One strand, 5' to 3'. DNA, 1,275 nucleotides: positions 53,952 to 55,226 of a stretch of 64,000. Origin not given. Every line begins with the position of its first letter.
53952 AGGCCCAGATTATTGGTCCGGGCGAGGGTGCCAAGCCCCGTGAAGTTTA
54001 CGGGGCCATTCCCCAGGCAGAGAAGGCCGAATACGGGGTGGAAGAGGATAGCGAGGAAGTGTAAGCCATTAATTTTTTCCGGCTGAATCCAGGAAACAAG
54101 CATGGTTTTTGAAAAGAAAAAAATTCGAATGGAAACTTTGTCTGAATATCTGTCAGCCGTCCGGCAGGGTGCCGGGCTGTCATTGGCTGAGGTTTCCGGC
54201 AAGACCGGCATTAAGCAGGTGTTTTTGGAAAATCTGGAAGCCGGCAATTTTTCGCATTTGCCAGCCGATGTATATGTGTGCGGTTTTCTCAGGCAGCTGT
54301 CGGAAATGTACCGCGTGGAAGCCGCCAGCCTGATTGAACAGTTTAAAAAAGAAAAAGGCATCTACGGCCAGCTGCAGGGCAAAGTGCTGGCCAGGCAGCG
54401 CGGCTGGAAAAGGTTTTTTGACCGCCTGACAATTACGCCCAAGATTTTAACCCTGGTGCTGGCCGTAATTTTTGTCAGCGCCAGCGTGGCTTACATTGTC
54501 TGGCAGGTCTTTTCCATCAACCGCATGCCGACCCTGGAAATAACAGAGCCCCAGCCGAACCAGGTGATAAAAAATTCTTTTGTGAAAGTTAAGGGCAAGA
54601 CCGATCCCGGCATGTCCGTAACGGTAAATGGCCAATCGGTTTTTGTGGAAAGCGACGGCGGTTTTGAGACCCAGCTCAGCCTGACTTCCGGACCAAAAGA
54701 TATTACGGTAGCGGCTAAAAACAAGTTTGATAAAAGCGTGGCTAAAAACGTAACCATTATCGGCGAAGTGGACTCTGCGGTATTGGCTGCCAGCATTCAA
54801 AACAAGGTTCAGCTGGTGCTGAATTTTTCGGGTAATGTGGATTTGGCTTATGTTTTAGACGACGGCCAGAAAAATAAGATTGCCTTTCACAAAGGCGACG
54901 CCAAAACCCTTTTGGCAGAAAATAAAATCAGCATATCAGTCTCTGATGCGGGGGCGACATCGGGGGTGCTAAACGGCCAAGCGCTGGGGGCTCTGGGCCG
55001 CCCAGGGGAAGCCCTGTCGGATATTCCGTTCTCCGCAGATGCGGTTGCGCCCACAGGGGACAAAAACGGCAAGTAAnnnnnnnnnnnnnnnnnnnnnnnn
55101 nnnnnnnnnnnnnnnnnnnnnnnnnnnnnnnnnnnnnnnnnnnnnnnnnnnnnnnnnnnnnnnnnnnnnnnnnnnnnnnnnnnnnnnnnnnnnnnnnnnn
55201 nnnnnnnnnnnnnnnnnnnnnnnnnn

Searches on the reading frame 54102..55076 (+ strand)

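Call 71: search_protein_families(library=pfam, proteins=[window:54102-55076:+], max_evalue=0.001)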
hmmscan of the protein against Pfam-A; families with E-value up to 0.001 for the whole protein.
window:54102-55076:+ (324 aa): 2 families
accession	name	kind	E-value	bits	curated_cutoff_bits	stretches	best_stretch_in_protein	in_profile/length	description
PF13413.12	HTH_25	-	3.2e-14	52.9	24.6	1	16-69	1-54/62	Helix-turn-helix domain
PF09136.16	Glucodextran_B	-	3.7e-14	52.8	27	1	143-220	1-80/83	Glucodextranase, domain B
